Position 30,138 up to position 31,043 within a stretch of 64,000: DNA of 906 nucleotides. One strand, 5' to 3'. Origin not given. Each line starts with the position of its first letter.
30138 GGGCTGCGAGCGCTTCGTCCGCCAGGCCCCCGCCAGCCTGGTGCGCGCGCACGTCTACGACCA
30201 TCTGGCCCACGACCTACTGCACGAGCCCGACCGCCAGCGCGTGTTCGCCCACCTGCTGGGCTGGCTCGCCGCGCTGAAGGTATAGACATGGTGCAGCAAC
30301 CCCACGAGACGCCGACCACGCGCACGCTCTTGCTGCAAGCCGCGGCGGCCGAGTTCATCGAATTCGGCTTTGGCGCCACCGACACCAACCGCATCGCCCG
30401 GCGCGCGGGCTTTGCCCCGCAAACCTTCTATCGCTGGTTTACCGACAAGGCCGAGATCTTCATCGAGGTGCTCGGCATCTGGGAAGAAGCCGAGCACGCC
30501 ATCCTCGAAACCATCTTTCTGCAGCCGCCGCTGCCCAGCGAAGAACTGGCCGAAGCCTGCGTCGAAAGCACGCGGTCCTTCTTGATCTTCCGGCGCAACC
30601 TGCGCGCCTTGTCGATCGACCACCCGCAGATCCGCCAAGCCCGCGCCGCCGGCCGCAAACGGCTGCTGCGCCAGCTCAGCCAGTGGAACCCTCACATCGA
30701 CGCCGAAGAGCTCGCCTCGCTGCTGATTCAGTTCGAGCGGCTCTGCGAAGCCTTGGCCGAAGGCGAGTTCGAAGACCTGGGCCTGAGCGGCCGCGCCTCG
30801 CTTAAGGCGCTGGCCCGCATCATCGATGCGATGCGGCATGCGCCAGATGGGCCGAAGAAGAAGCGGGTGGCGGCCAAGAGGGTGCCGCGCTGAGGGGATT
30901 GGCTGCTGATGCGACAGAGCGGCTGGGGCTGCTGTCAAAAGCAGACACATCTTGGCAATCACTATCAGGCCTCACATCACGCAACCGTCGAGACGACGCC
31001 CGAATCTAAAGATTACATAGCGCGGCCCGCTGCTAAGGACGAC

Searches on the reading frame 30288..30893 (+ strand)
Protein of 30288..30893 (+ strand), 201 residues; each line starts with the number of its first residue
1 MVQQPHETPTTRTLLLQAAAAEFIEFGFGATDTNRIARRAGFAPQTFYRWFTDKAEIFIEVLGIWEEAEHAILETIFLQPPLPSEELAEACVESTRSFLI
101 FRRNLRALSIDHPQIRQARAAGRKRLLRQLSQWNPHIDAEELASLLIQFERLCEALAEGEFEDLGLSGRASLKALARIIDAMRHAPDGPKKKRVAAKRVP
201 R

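Call 4: search_protein_families(library=pfam, proteins=[window:30288-30890:+], max_evalue=0.1)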
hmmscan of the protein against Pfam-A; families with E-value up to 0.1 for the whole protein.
window:30288-30890:+ (201 aa): 5 families
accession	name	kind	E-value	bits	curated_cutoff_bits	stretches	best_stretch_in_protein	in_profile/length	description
PF00440.29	TetR_N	-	6.4e-13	48.7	24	1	15-61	1-47/47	Bacterial regulatory proteins, tetR family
PF13335.12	Mg_chelatase_C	-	0.028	15.4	26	1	114-175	10-67/94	Magnesium chelatase, subunit ChlI C-terminal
PF11795.13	DUF3322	-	0.033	14.6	22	1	83-151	87-157/190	Uncharacterized protein conserved in bacteria N-term (DUF3322)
PF01527.26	HTH_Tnp_1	-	0.071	13.8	24.1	0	33-51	26-44/75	Transposase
PF14203.11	TTRAP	-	0.092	13.4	27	0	122-165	16-59/62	Putative transposon-transfer assisting protein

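Call 37: find_encoding_contigs(protein=window:30288-30893:+, flank=6000, max_places=8)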
Protein window:30288-30893:+ (201 aa): 1 contig read that carries it; 1 place shown.
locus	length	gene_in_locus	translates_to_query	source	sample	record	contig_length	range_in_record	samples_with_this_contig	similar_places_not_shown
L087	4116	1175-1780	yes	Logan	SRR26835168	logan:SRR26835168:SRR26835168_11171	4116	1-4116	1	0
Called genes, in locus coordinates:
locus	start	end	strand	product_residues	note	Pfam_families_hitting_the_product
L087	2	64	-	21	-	?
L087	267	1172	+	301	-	PF00561:Abhydrolase_1, PF12146:Hydrolase_4, PF12697:Abhydrolase_6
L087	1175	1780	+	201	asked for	PF00440:TetR_N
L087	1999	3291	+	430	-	PF02463:SMC_N (weak), PF13175:AAA_15 (weak), PF13304:AAA_21 (weak), PF13175:AAA_15 (weak), PF13304:AAA_21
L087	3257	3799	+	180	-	-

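Call 39: find_homologous_proteins(query=window:30288-30890:+, max_evalue=1e-30)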
Query window:30288-30890:+ (201 aa): 963 proteins with E <= 1e-30 among 1996 candidates; the best 120 are listed.
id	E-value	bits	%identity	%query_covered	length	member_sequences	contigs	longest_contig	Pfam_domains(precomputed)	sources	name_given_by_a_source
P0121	1.7e-112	392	93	97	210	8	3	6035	PF00440.30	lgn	-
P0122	5.1e-89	315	76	96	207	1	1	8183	PF00440.30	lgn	-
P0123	2.4e-65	238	62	88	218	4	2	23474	PF00440.30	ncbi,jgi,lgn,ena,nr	ncbi:MAG: TetR/AcrR family transcriptional regulator [Aquabacterium sp.]|jgi:AcrR family transcripti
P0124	1.3e-64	236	61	89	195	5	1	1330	PF00440.30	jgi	-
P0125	3.2e-64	235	63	88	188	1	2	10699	PF00440.30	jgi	jgi:AcrR family transcriptional regulator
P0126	3.0e-62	228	60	91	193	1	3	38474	PF00440.30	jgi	jgi:AcrR family transcriptional regulator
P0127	1.1e-61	226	61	86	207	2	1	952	PF00440.30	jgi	jgi:AcrR family transcriptional regulator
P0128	2.9e-61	225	61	90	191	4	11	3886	PF00440.30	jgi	jgi:AcrR family transcriptional regulator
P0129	3.1e-61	225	61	89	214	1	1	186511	PF00440.30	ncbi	ncbi:MAG: helix-turn-helix domain-containing protein [Aquabacterium sp.]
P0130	3.0e-60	222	58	88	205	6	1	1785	PF00440.30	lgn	-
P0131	3.0e-60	222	60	90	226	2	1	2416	PF00440.30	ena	-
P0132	4.3e-59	218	60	86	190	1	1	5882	PF00440.30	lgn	-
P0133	9.7e-59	217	61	86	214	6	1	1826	PF00440.30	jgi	jgi:AcrR family transcriptional regulator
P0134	1.3e-58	216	59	89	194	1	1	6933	PF00440.30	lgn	-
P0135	1.3e-58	216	61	87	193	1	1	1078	PF00440.30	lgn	-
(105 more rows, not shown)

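Call 40: find_encoding_contigs(protein=P0121, flank=6000, max_places=3)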
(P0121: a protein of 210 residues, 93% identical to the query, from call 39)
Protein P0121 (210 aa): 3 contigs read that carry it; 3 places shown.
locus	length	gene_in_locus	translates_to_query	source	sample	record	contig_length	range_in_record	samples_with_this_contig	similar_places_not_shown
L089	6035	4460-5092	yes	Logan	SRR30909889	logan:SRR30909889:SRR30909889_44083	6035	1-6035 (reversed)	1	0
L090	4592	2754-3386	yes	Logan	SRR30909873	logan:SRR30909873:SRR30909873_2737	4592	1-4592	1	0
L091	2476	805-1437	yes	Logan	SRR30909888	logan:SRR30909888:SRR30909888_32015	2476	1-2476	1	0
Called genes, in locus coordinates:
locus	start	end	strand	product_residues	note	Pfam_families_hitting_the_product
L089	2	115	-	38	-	?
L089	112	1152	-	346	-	PF12625:Arabinose_bd, PF12833:HTH_18, PF00165:HTH_AraC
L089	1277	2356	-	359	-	PF03280:Lipase_chap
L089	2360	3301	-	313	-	PF00561:Abhydrolase_1, PF02089:Palm_thioest (weak)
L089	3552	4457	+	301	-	PF00561:Abhydrolase_1, PF12146:Hydrolase_4, PF12697:Abhydrolase_6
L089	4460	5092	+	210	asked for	PF00440:TetR_N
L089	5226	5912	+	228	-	-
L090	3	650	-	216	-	?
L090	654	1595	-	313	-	PF00561:Abhydrolase_1, PF02089:Palm_thioest (weak)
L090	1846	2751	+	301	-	PF00561:Abhydrolase_1, PF12146:Hydrolase_4, PF12697:Abhydrolase_6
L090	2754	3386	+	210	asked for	PF00440:TetR_N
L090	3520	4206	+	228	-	-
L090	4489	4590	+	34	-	?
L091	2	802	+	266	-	?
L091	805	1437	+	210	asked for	PF00440:TetR_N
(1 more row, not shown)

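Call 41: find_encoding_contigs(protein=P0122, flank=6000, max_places=2)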
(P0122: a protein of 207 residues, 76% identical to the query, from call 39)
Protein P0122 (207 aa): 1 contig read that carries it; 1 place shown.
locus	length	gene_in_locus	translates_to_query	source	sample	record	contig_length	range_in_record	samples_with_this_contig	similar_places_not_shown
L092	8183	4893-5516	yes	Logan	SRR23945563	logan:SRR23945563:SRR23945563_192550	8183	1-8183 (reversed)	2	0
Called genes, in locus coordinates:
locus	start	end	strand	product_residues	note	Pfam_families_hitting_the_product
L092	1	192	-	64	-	?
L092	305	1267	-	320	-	PF07589:PEP_exosort_dom (weak)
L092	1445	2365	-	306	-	PF00561:Abhydrolase_1, PF02089:Palm_thioest (weak)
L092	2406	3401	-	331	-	PF08450:SGL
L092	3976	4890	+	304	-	PF00561:Abhydrolase_1, PF12146:Hydrolase_4, PF12697:Abhydrolase_6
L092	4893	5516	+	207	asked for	PF00440:TetR_N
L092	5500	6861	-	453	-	PF02627:CMD, PF00561:Abhydrolase_1, PF12146:Hydrolase_4, PF12697:Abhydrolase_6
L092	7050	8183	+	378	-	?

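Call 42: find_encoding_contigs(protein=P0129, flank=6000, max_places=2)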
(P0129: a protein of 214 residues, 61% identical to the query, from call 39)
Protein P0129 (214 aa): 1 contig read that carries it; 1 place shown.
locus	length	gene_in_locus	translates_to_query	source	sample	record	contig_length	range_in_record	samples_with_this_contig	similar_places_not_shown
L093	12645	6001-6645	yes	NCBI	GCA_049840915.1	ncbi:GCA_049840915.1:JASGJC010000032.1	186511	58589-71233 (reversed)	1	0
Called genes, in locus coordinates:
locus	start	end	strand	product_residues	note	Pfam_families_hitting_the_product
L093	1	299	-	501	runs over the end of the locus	PF07992:Pyr_redox_2, PF13434:Lys_Orn_oxgnase (faint), PF13450:NAD_binding_8, PF13738:Pyr_redox_3, PF00743:FMO-like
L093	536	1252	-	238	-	PF05433:Rick_17kDa_Anti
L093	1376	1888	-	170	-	-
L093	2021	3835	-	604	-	PF00561:Abhydrolase_1 (weak), PF03583:LIP, PF00326:Peptidase_S9 (faint)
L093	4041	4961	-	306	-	PF08450:SGL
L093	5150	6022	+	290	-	PF00561:Abhydrolase_1, PF12146:Hydrolase_4, PF12697:Abhydrolase_6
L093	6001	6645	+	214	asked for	PF00440:TetR_N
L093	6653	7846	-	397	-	PF02771:Acyl-CoA_dh_N, PF02770:Acyl-CoA_dh_M, PF00441:Acyl-CoA_dh_1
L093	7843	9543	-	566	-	PF00501:AMP-binding, PF13193:AMP-binding_C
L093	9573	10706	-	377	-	PF02771:Acyl-CoA_dh_N, PF02770:Acyl-CoA_dh_M, PF00441:Acyl-CoA_dh_1, PF08028:Acyl-CoA_dh_2 (weak)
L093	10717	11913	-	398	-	PF02771:Acyl-CoA_dh_N, PF02770:Acyl-CoA_dh_M, PF00441:Acyl-CoA_dh_1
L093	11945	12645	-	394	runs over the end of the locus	PF00108:Thiolase_N, PF02803:Thiolase_C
